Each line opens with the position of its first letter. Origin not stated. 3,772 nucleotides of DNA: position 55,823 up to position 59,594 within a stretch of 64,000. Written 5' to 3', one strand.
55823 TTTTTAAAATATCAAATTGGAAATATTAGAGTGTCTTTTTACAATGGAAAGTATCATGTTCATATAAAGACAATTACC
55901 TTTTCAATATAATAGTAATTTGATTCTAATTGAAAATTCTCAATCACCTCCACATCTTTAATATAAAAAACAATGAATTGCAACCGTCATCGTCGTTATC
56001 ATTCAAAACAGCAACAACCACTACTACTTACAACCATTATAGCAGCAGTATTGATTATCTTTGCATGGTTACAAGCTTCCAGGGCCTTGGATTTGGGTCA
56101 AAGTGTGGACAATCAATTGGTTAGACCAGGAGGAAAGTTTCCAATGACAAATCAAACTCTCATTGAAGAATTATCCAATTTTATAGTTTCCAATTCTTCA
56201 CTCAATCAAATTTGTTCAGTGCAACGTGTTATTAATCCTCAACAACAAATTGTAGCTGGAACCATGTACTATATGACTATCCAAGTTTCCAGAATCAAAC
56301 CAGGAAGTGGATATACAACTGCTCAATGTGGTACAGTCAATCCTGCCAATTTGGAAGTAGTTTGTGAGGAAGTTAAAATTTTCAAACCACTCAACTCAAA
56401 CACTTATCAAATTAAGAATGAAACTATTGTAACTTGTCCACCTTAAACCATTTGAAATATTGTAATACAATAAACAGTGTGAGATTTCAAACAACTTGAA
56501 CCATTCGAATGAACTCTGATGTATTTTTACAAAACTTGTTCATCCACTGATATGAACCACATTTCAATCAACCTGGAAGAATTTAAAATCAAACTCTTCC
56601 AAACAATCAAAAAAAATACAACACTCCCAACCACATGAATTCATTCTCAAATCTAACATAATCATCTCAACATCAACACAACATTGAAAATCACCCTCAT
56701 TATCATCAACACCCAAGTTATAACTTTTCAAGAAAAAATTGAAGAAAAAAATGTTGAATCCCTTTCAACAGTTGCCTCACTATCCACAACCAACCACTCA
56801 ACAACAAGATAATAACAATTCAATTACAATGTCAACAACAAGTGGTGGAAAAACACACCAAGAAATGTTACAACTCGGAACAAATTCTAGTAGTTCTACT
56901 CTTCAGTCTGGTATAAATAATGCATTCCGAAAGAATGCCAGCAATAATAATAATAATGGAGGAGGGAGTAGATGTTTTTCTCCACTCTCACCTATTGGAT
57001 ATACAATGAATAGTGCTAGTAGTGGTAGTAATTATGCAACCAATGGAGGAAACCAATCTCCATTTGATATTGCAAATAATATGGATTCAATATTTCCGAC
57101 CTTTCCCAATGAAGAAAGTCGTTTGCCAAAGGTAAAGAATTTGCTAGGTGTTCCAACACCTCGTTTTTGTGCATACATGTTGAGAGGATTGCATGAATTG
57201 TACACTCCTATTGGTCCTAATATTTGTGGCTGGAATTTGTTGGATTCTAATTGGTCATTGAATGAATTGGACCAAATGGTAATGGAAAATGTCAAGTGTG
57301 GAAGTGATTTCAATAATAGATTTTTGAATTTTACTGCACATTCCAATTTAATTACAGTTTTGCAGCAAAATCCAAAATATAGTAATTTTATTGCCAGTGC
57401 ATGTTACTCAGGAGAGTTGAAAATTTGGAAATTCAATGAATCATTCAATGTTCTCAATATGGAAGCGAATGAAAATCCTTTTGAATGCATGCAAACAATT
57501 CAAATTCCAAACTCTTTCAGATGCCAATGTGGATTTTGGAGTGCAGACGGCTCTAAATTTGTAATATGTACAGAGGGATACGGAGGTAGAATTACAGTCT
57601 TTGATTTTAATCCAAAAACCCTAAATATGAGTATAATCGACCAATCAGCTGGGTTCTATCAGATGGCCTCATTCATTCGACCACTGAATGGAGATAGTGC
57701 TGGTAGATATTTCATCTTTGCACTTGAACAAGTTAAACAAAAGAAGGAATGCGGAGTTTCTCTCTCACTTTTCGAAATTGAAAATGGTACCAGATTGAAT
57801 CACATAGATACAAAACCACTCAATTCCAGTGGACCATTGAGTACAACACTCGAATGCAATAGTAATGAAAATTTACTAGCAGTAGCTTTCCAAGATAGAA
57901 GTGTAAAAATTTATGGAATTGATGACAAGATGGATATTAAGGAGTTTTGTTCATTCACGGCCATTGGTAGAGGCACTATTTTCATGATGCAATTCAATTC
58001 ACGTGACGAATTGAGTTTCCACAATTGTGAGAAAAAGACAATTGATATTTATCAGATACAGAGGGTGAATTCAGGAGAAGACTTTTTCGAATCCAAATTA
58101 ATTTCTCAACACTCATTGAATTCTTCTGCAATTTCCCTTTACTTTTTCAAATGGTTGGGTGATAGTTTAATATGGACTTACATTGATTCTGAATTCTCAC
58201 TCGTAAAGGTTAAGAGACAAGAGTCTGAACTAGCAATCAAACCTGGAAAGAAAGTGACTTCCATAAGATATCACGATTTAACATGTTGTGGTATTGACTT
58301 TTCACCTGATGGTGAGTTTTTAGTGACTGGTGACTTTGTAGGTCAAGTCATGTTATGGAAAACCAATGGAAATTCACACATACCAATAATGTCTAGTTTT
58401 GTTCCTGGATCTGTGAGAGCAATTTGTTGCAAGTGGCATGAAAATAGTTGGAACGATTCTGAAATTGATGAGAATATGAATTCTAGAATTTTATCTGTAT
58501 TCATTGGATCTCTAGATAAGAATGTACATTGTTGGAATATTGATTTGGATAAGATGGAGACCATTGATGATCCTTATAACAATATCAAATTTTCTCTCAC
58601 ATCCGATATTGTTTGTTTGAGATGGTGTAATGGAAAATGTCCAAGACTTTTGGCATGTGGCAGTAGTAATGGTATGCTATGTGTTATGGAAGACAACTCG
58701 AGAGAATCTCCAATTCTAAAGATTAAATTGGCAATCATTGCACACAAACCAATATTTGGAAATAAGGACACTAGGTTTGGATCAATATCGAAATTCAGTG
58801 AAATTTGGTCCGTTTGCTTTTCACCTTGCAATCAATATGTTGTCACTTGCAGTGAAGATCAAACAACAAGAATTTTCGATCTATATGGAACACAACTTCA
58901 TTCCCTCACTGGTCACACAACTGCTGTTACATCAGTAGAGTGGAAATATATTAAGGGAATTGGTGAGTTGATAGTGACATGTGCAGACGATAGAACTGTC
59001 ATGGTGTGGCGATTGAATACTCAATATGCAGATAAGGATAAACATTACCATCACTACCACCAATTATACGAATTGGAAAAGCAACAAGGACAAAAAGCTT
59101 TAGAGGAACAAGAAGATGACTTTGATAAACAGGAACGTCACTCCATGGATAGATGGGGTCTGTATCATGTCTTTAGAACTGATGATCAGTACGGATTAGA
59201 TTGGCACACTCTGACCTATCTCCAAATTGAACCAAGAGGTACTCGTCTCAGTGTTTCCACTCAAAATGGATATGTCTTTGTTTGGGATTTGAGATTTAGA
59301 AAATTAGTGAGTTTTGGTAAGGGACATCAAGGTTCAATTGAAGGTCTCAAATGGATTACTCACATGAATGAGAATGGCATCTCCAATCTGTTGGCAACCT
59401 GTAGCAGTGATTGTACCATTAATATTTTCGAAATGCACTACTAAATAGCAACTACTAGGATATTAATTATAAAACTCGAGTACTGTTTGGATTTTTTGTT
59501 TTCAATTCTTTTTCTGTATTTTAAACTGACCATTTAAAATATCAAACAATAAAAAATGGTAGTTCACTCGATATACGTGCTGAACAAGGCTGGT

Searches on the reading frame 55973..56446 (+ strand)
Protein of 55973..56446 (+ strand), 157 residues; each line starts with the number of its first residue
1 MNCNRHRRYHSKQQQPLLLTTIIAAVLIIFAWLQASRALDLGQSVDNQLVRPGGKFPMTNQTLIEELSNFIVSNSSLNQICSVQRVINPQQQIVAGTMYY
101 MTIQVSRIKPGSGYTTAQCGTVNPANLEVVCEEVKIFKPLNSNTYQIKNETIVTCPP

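Call 9: search_protein_families(library=pfam, proteins=[window:55973-56446:+], max_evalue=0.01)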
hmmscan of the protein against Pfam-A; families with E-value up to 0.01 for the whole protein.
window:55973-56446:+ (157 aa): 1 family
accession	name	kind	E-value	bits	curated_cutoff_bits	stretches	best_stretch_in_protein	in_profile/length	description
PF00031.27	Cystatin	-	6.9e-05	23.5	22.2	1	79-122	31-75/92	Cystatin domain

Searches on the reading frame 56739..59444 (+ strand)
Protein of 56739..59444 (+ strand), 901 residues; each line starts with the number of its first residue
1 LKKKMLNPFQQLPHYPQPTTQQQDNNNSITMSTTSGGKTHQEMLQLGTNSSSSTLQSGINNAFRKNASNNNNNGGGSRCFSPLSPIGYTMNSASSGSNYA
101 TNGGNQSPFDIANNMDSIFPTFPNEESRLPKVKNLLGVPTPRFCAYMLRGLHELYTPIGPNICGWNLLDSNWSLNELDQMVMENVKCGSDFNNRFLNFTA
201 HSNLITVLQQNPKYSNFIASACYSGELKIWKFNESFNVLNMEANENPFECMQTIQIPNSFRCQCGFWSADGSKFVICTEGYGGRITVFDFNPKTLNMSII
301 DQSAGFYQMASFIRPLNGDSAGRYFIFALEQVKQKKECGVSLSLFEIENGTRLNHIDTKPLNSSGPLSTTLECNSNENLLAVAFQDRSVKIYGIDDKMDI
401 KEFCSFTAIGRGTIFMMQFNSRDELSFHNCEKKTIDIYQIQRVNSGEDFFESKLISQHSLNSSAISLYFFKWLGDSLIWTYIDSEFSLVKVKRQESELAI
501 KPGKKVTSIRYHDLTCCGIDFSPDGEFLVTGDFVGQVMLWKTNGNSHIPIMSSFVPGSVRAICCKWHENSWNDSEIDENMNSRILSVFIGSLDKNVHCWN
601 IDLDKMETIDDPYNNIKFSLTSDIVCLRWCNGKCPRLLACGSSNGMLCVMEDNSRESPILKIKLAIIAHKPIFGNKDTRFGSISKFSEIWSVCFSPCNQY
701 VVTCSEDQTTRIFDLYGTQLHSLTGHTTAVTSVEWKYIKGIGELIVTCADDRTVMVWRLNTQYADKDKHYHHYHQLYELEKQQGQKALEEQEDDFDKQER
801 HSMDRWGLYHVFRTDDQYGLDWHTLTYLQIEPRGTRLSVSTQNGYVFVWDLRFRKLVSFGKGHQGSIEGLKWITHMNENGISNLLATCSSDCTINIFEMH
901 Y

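Call 9: search_protein_families(library=pfam, proteins=[window:56739-59444:+], max_evalue=0.01)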
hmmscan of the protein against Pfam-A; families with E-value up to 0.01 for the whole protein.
window:56739-59444:+ (901 aa): 30 families (the best 25 are shown)
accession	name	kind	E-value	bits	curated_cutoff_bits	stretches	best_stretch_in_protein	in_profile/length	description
PF25174.1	Beta-prop_THOC3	-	1.7e-29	103.1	305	4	688-762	4-79/272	THOC3 beta-propeller domain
PF00400.38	WD40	-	1.8e-28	98.2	27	2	687-714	12-39/39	WD domain, G-beta repeat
PF25173.1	Beta-prop_WDR3_1st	-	4.8e-25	88.8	154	2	687-780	72-162/184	WDR3 first beta-propeller domain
PF24807.1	WD40_CDC20-Fz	-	2.1e-23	83.5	200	3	375-563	18-184/292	CDC20/Fizzy WD40 domain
PF24814.1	WD40_Prp19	-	4e-22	79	320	2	688-899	8-206/281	Prp19 WD40 domain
PF24817.1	WD40_WDHD1_1st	-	1.1e-21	77.8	109.9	2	687-877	87-278/291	WDHD1 first WD40 domain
PF23414.1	Beta-prop_EML_2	-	2.8e-20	73.2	90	1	590-736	16-133/266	Echinoderm microtubule-associated protein second beta-propeller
PF24782.2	WD40_MABP1-WDR62_2nd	-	2e-17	63.6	290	3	745-900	23-163/341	MABP1/WDR62 second WD40 domain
PF25172.1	Beta-prop_WDR3_2nd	-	1.1e-13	51.6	140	1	688-760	135-205/293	WDR3 second beta-propeller domain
PF24105.1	Beta-prop_CAF1B_HIR1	-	2.5e-12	46.9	80.5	0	690-719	176-205/383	CAF1B/HIR1 beta-propeller domain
PF23775.1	Beta-prop_RIG_2nd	-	6e-12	46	80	0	589-658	9-72/278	RIG second beta-propeller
PF25171.1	Beta-prop_WDR36-Utp21_1st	-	6.1e-11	42.7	80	0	812-895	200-261/266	WDR36/Utp21 first beta-propeller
PF12894.13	ANAPC4_WD40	-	1e-10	42.1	22.9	0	687-736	39-89/91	Anaphase-promoting complex subunit 4 WD40 domain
PF25168.1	Beta-prop_WDR36-Utp21_2nd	-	1.4e-10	41.4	84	0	687-765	241-317/335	WDR36/Utp21 second beta-propeller domain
PF23383.1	Beta-prop_IFT140_1st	-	2.4e-09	36.8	27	0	510-547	99-136/406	IFT140 first beta-propeller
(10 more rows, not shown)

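Call 32: search_solved_structures(query=window:56739-59444:+, max_evalue=1e-10)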
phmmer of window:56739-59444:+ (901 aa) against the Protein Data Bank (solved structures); distinct sequences matched with E-value up to 1e-10: 72 (the best 60 are shown).
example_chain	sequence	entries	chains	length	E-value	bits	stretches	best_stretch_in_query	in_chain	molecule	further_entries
2ymu_A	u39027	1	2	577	1.1e-69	238.8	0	686-763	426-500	WD-40 REPEAT PROTEIN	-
7big_A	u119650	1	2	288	3.5e-48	167.6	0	687-763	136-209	v13WRAP-T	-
7bif_A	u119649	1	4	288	1.8e-41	145.4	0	687-763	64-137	v22WRAP-T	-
7bie_A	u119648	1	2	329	2.8e-41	144.8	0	687-763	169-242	nvWRAP-T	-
6r60_A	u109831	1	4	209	4.3e-39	137.6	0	687-763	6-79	WD-40 repeat protein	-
7bid_A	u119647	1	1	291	4.2e-35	124.4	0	687-763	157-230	v31WRAP-T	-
6r5y_A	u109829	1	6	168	5.6e-30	107.4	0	686-763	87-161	WD-40 repeat protein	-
6r5z_A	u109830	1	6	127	1.2e-20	76.5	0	687-762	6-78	9-bladed beta-propeller formed by three 3-bladed fragments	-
7mt1_A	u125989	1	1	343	8.5e-14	53.9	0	687-772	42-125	Platelet-activating factor acetylhydrolase IB subunit beta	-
5yzv_A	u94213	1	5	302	2.2e-13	52.5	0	688-762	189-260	Probable serine/threonine-protein kinase PkwA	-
8pqw_B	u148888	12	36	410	2.3e-13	52.5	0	687-772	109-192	Platelet-activating factor acetylhydrolase IB subunit beta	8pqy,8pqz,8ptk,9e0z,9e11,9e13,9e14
8dyu_B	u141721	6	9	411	2.3e-13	52.4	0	687-772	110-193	Platelet-activating factor acetylhydrolase IB subunit beta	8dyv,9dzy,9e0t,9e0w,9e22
1vyh_C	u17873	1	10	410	2.9e-13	52.1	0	687-772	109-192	PLATELET-ACTIVATING FACTOR ACETYLHYDROLASE IB ALPHA SUBUNIT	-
8fl0_NJ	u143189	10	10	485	3.1e-13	52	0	695-761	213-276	Notchless protein homolog 1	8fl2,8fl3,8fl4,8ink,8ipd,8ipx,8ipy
5nnz_B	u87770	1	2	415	3.7e-13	51.8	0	687-758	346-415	Dynein assembly factor with WDR repeat domains 1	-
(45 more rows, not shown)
